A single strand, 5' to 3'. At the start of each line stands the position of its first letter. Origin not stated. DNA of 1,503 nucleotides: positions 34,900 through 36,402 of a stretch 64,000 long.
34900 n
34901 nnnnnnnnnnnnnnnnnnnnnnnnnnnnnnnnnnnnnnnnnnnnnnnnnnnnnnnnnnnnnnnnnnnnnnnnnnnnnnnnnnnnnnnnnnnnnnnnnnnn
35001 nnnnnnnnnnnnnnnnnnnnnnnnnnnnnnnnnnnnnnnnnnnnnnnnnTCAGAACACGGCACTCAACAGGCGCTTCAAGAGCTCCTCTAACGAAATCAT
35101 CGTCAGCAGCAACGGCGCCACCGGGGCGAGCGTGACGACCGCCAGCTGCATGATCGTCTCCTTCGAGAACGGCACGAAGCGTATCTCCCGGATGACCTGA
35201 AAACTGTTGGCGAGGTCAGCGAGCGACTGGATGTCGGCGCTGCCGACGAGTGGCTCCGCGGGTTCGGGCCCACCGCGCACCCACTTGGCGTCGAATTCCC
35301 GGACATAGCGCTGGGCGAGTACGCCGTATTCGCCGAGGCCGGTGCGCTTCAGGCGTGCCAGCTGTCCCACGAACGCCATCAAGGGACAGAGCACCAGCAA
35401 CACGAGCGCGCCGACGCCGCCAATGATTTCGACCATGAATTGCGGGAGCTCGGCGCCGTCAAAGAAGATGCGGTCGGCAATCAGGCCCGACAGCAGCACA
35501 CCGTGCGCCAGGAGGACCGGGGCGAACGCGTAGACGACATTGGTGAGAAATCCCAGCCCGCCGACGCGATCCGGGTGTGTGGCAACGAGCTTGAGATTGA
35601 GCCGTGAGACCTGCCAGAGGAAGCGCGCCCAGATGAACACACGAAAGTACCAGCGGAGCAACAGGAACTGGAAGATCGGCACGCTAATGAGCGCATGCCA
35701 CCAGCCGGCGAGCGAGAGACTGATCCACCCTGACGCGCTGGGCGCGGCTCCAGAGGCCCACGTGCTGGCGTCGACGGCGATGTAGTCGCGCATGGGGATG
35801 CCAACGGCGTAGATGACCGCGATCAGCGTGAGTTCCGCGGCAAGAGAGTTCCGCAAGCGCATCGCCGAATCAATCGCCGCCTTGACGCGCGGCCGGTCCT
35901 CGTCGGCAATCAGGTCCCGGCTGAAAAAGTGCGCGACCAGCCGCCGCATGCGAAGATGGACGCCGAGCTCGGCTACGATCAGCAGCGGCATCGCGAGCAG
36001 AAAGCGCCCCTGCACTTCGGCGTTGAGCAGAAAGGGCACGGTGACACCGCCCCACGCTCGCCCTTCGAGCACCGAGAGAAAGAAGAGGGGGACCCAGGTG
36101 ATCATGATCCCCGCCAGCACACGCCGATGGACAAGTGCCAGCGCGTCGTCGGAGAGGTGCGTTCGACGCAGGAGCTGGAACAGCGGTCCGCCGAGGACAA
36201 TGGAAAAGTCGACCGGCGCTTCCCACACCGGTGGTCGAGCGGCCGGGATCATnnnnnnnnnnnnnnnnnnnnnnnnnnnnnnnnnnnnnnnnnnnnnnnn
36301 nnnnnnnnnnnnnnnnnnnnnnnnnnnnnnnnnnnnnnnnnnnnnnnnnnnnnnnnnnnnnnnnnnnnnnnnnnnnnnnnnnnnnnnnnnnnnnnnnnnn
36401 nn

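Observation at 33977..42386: Sigma-54-driven eight-gene envelope operon of unknown function beside a GAF-type enhancer-binding protein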

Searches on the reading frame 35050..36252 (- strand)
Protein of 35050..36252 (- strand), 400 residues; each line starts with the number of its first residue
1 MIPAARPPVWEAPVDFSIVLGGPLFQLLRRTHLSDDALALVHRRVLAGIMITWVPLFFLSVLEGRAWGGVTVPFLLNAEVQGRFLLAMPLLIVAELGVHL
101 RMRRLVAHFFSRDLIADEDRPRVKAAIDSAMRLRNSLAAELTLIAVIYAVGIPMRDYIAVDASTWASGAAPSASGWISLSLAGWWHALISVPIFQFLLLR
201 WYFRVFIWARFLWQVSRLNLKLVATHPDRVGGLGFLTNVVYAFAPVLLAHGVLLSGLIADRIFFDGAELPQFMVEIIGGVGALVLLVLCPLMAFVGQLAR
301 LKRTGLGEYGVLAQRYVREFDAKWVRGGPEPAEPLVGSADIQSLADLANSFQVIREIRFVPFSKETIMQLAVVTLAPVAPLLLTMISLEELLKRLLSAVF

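Call 5: search_protein_families(library=pfam, proteins=[window:35050-36252:-], max_evalue=0.1)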
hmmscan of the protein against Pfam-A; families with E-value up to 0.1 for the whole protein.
window:35050-36252:- (400 aa): 0 families

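Call 6: search_protein_families(library=ncbifam, proteins=[window:35050-36252:-], max_evalue=0.1)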
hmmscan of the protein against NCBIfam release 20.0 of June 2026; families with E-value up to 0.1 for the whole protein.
window:35050-36252:- (400 aa): 0 families

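Call 7: find_related_loci(query=window:35050-36252:-, collection=genome_contigs, flank=10000)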
Query window:35050-36252:- (400 aa) in genome_contigs; peptide patterns used: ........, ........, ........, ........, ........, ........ (x = any residue, [..] = any of these).
132 stretches matched a pattern; 26 encode a relative of the query (tblastn E <= 1e-3); 26 distinct loci.
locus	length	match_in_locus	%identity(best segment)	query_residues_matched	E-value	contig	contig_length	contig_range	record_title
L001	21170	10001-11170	71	5-400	3e-177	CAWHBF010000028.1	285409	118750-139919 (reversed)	MAG: uncultured Acidobacteriota bacterium isolate MFD00962.bin.1.54 genome assembly, contig: contig_39961, whole genome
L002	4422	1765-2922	57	15-400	6e-138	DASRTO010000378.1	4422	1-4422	MAG TPA_asm: Anaeromyxobacteraceae bacterium isolate SMAG_U7349 k141_52010, whole genome shotgun sequence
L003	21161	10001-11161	60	13-400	3e-130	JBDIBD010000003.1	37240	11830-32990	MAG: Vicinamibacteria bacterium isolate AS-MICRO-OLR.136 NODE_3180_length_37240_cov_11.376896, whole genome shotgun sequ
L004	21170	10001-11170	57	11-400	2e-129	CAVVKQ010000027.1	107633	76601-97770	MAG: uncultured proteobacterium isolate MFD04716.bin.3.385 genome assembly, contig: contig_7457, whole genome shotgun se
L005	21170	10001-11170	55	11-400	2e-129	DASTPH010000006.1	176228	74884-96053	MAG TPA_asm: Anaeromyxobacteraceae bacterium isolate SMAG_U2192 k141_478668, whole genome shotgun sequence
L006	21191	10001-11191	58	4-400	2e-127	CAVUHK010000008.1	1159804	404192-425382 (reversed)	MAG: uncultured beta proteobacterium isolate MFD02134.bin.1.143 genome assembly, contig: contig_3979, whole genome shotg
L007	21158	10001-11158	52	15-400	2e-125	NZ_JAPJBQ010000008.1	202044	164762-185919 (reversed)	Dyella silvae strain RLT163 NODE_8_length_202044_cov_42.560790, whole genome shotgun sequence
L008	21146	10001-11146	54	13-400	4e-125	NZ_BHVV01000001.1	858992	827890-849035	Sulfurisoma sediminicola strain BSN1 BSN1_1, whole genome shotgun sequence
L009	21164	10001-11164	57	13-400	2e-124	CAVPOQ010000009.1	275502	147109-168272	MAG: uncultured Gammaproteobacteria bacterium isolate MFD00032.bin.1.190 genome assembly, contig: contig_65450, whole ge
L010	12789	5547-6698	57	3-386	5e-124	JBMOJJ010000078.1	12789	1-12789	MAG: Rhodoferax sp. isolate Deming_bin.564 contig14286, whole genome shotgun sequence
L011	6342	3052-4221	54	6-390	7e-122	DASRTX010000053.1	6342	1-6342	MAG TPA_asm: Myxococcales bacterium isolate SMAG_U7511 k141_1868823, whole genome shotgun sequence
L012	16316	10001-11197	51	2-400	2e-120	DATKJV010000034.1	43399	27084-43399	MAG TPA_asm: Anaeromyxobacteraceae bacterium isolate SMAG_U14639 k141_1039053, whole genome shotgun sequence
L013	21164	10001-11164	54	13-400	3e-119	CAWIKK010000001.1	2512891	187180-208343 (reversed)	MAG: uncultured Gammaproteobacteria bacterium isolate MFD04967.bin.2.23 genome assembly, contig: contig_15221, whole gen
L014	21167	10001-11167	55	13-400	7e-119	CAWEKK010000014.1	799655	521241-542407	MAG: uncultured Gammaproteobacteria bacterium isolate MFD05841.bin.2.159 genome assembly, contig: contig_77616, whole ge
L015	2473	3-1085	57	26-386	5e-125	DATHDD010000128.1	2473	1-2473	MAG TPA_asm: Burkholderiales bacterium isolate SMAG_U12384 k141_560356, whole genome shotgun sequence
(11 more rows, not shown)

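Call 17: search_solved_structures(query=window:35050-36252:-, max_evalue=1)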
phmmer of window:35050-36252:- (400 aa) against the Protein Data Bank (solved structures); distinct sequences matched with E-value up to 1: 0.

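Call 19: find_homologous_proteins(query=window:35050-36252:-)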
Query window:35050-36252:- (400 aa): 7995 proteins with E <= 0.001 among 8000 candidates; the best 120 are listed.
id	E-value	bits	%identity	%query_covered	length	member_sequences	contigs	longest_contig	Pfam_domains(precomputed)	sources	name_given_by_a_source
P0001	5.7e-255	864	100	100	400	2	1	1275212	-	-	-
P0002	9.2e-229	777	92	98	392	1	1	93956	-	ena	-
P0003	5.2e-210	716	82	100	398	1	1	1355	-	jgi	jgi:hypothetical protein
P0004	5.0e-207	706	85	100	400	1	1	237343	-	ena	-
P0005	2.2e-206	704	81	100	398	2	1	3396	-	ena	-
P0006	3.5e-204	696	83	96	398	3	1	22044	-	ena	-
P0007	2.8e-202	690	81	97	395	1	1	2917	-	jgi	-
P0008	1.7e-201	688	80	97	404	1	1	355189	-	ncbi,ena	-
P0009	3.0e-201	687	81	100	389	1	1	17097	-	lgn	-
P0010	2.3e-200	684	80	97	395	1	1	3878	-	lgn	-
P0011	1.1e-199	682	78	100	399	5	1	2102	-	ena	-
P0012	1.7e-199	681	78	100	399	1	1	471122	-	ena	-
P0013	1.7e-198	678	81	96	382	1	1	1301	-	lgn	-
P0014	2.5e-198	677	81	96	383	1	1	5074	-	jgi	-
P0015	4.1e-198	676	81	96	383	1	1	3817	-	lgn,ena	-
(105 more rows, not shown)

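Call 20: find_encoding_contigs(protein=P0002, flank=10000, max_places=1)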
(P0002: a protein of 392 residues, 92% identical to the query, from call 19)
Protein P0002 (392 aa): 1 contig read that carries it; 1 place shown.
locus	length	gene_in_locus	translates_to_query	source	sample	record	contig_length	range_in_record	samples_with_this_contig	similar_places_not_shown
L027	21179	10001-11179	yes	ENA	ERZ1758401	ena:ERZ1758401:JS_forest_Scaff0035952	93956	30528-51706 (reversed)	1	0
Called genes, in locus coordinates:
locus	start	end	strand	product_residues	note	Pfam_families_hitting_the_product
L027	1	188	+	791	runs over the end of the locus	PF08447:PAS_3, PF07730:HisKA_3, PF02518:HATPase_c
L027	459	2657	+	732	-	PF08448:PAS_4 (weak), PF08447:PAS_3, PF07730:HisKA_3, PF02518:HATPase_c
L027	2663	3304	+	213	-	PF00072:Response_reg, PF00196:GerE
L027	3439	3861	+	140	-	PF00072:Response_reg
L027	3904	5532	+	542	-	PF00158:Sigma54_activat, PF14532:Sigma54_activ_2, PF07724:AAA_2 (weak), PF07728:AAA_5, PF25601:AAA_lid_14, PF02954:HTH_8 (weak)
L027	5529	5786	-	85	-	PF13466:STAS_2 (weak)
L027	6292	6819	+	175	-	PF13590:DUF4136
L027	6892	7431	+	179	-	-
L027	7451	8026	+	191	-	-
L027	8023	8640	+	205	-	-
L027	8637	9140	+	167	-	-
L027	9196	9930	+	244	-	-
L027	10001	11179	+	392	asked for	-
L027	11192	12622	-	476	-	PF02321:OEP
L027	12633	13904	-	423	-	PF25917:BSH_RND, PF25973:BSH_CzcB (weak)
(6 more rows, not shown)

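Call 21: find_encoding_contigs(protein=P0004, flank=10000, max_places=1)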
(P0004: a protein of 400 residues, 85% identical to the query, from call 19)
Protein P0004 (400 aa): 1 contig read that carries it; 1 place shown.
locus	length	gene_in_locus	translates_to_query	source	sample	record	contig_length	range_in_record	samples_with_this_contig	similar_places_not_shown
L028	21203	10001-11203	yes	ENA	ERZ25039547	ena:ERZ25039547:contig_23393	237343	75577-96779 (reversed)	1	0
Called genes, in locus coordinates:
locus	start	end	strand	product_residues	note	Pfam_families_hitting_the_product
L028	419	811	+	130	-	-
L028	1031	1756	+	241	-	-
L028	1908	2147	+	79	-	-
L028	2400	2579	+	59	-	-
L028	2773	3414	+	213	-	PF00072:Response_reg, PF00196:GerE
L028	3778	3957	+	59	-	-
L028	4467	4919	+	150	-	PF00158:Sigma54_activat, PF14532:Sigma54_activ_2 (weak)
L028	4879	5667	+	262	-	PF00158:Sigma54_activat, PF14532:Sigma54_activ_2, PF25601:AAA_lid_14, PF02954:HTH_8 (weak)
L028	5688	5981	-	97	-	-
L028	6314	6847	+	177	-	PF13590:DUF4136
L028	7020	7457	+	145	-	-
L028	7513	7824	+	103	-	-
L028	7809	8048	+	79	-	-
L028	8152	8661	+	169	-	-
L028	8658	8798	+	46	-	-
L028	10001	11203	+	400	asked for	-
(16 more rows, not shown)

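Call 22: find_encoding_contigs(protein=P0008, flank=10000, max_places=1)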
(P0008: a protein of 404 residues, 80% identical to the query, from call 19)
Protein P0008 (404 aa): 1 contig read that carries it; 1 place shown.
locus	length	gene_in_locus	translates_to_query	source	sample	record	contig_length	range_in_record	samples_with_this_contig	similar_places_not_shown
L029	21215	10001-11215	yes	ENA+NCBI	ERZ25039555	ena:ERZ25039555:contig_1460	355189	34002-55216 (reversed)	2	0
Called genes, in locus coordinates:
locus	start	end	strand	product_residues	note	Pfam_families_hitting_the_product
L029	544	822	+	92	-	-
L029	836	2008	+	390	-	PF24684:Vgb_lyase (faint), PF01436:NHL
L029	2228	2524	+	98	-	-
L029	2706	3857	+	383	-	PF13857:Ank_5 (faint), PF00023:Ank (faint), PF13606:Ank_3 (faint), PF12796:Ank_2, PF24521:Ank_KRIT1 (weak), PF12796:Ank_2, PF13637:Ank_4 (weak)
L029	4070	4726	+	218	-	PF00072:Response_reg, PF00196:GerE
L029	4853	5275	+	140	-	PF00072:Response_reg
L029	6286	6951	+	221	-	PF00158:Sigma54_activat, PF25601:AAA_lid_14, PF02954:HTH_8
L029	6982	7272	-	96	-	PF13466:STAS_2 (weak)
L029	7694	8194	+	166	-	PF13590:DUF4136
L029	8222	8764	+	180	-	-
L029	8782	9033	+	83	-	-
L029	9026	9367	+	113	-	-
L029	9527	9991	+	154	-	-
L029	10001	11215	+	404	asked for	-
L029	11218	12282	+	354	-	PF01594:AI-2E_transport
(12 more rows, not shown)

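Call 42: predict_structure(alignment_id=A1)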
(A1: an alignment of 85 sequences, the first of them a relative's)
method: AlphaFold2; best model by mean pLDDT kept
length: 400 residues; sequences in the alignment: 85
mean_pLDDT: 75.2   pTM: 0.69
mean pLDDT of the five models: 75.2, 67.1, 66.4, 59.6, 58.8
residues with pLDDT >= 90: 19; 70-90: 274; 50-70: 67; < 50: 40
segments of 3 or more residues with pLDDT < 50: 1-29, 226-231
pLDDT, mean of each block of 10 residues (from residue 1): 39 33 44 59 84 89 81 77 81 81 82 84 90 87 89 61 67 62 85 87 88 87 55 67 85 83 70 81 86 82 82 88 78 75 86 73 79 82 61 61
secondary structure, 60 per line:
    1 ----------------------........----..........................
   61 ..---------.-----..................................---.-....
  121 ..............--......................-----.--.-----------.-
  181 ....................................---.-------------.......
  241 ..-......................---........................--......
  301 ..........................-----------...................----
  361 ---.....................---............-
elements in order: H23-30 H35-62 H78-111 H117-134 H137-158 H181-216 H234-242 H244-265 H269-292 H295-326 H338-356 H364-384 H388-399

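Call 45: fold_search(model_id=the predicted structure, library=pdb)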
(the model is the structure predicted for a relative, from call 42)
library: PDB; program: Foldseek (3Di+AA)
matches with E <= 10: 200; with E <= 0.001: 0
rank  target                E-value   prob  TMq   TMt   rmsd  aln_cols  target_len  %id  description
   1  8v3c_D                8.3e-01  0.25  0.24  0.24  13.2       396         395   10  AgamOR28 structure without ligand (released 2024-06-19)
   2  6iko_B                1.1e+00  0.13  0.12  0.15  32.4       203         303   12  Crystal structure of mouse GAS7cb (released 2019-10-16)
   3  9jqy_A                1.1e+00  0.10  0.14  0.18  22.2       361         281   12  Structural Insights into Selective Antagonism of TG6-129 and EP4 Prostaglandin Receptor (released 2025-10-22)
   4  6r80                  1.1e+00  0.13  0.12  0.18  17.4       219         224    8  Structure of AFF4 C-terminal homology domain (released 2019-06-12)
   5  6kn5                  1.8e+00  0.08  0.12  0.17  16.6       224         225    9  Crystal structure of AFF4 C-terminal domain (released 2020-07-08)
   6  5c1f_A                1.8e+00  0.07  0.09  0.11  30.9       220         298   14  Structure of the Imp2 F-BAR domain (released 2016-01-27)
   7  9g71_A                1.9e+00  0.04  0.13  0.13  30.8       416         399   12  Cryo-EM structure of TTYH2 in complex with lipids in GDN (released 2025-05-21)
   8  7rtu_B                2.0e+00  0.05  0.14  0.15  33.1       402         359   13  Cryo-EM structure of a TTYH2 trans-dimer (released 2021-08-25)
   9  7sel_A                2.1e+00  0.08  0.14  0.11  14.8       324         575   11  E. coli MsbA in complex with LPS and inhibitor G7090 (compound 3) (released 2022-03-09)
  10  9cc4_D                2.2e+00  0.09  0.11  0.17  20.7       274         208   14  Crystal structure of Z4 c3ii (released 2025-06-25)
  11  8zmg_B                2.2e+00  0.07  0.15  0.16  35.8       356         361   12  Crystal structure of an inverse agonist antipsychotic drug pimavanserin-bound 5-HT2A (released 2024-08-28)
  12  6bo4_A                2.2e+00  0.05  0.11  0.09  25.1       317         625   15  Open state structure of the full-length TRPV2 cation channel with a resolved pore turret domain (released 2018-12-05)
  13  7y49                  2.3e+00  0.08  0.14  0.11  16.0       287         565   11  Cryo-EM Structure of apo mitochondrial ABC transporter ABCB10 from Biortus (released 2023-04-19)
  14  6ikn_A                2.3e+00  0.07  0.12  0.15  32.6       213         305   12  Crystal structure of the GAS7 F-BAR domain (released 2019-10-16)
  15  6grj_E                2.4e+00  0.08  0.13  0.16  26.7       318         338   11  Structure of the AhlB pore of the tripartite alpha-pore forming toxin, AHL, from Aeromonas hydrophila. (released 2019-07-03)
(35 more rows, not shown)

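Call 67: search_protein_families(library=pfam, proteins=[L001:811-3831:-, L001:4098-5024:-], max_evalue=0.01)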
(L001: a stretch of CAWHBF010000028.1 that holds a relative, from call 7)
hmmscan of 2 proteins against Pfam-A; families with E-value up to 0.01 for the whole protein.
L001:811-3831:- (1006 aa): 0 families

L001:4098-5024:- (308 aa): 1 family
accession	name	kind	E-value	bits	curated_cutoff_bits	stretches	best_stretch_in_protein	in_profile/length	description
PF03976.20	PPK2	-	4.5e-69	233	22.3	1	48-273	8-223/229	Polyphosphate kinase 2 (PPK2)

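Call 88: search_protein_families(library=pfam, proteins=[L001:17179-18741:+, L001:18943-19422:+], max_evalue=0.001)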
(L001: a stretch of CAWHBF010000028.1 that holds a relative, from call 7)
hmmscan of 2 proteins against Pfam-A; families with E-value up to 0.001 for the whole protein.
L001:17179-18741:+ (520 aa): 7 families
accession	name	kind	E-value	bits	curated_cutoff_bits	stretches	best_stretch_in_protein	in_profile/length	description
PF00158.32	Sigma54_activat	-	1.7e-69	233.2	20.2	1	216-381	2-167/168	Sigma-54 interaction domain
PF25601.1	AAA_lid_14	-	1.3e-21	76.7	27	1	387-453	1-67/87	AAA+ ATPase lid domain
PF14532.12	Sigma54_activ_2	-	4.6e-19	69.5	25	1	216-386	1-138/138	Sigma-54 interaction domain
PF07728.20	AAA_5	-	7.4e-08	32.9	22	1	239-357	2-123/139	AAA domain (dynein-related subfamily)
PF07724.20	AAA_2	-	9e-06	26.3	27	1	237-352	4-120/166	AAA domain (Cdc48 subfamily)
PF01590.32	GAF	-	4.3e-05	24.5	22.4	1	39-167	16-127/133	GAF domain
PF02954.25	HTH_8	-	0.00019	21.6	22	1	470-513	2-42/42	Bacterial regulatory protein, Fis family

L001:18943-19422:+ (159 aa): 0 families
